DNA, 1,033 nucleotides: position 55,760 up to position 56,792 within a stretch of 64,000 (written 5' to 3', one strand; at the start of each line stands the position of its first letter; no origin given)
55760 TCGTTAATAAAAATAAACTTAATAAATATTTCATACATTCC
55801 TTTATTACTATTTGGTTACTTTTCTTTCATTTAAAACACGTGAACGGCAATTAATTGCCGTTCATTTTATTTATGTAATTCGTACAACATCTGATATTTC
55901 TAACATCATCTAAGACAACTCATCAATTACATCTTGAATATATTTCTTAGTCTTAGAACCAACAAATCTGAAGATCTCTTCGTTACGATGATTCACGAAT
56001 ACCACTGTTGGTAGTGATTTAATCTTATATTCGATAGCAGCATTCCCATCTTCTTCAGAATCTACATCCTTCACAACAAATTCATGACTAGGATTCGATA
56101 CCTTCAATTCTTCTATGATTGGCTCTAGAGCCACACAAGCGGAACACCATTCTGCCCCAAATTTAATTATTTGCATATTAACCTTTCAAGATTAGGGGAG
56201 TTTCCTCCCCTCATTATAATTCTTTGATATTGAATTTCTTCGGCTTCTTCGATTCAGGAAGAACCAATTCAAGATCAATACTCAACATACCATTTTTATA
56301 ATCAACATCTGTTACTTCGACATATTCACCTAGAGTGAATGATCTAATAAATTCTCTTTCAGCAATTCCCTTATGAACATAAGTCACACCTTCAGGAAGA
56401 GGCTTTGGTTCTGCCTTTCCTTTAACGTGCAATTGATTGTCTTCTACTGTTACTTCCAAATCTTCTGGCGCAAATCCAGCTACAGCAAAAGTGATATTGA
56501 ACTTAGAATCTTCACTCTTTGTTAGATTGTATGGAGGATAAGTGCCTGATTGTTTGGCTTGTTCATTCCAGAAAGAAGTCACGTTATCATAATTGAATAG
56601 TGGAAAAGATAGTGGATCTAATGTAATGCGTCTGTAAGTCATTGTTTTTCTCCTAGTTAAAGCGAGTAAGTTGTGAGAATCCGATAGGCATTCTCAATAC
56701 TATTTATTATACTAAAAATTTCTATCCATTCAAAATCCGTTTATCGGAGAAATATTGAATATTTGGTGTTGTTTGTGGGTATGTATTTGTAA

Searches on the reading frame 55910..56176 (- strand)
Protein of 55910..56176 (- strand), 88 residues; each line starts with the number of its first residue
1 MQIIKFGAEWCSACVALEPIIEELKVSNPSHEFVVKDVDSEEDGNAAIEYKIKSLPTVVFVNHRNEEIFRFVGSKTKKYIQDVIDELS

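Call 58: search_protein_families(library=pfam, proteins=[window:55910-56176:-], max_evalue=0.01)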
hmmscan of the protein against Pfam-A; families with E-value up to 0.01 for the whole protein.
window:55910-56176:- (88 aa): 6 families
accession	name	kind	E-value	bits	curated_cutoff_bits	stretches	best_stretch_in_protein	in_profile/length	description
PF00085.26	Thioredoxin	-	1.6e-13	51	23.5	1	3-85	22-102/103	Thioredoxin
PF13098.12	Thioredoxin_2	-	4.5e-07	30.6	27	1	4-82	10-102/104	Thioredoxin-like domain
PF14595.12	Thioredoxin_9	-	1.6e-05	25.3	25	1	2-72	44-115/129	Thioredoxin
PF13743.12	Thioredoxin_5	-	0.00096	19.4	27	0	42-68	145-172/186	Thioredoxin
PF06110.17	TXD17-like_Trx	-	0.0017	18.4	23.1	1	5-42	32-70/119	Thioredoxin domain-containing protein 17-like, thioredoxin domain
PF13905.12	Thioredoxin_8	-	0.0086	16.8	27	0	4-28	6-30/94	Thioredoxin-like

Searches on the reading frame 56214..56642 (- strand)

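Call 58: search_protein_families(library=pfam, proteins=[window:56214-56642:-], max_evalue=0.01)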
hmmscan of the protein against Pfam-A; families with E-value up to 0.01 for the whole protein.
window:56214-56642:- (142 aa): 1 family
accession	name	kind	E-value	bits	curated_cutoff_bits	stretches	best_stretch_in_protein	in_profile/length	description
PF00011.27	HSP20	-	3.6e-18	66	20.8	1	42-139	3-101/102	Hsp20/alpha crystallin family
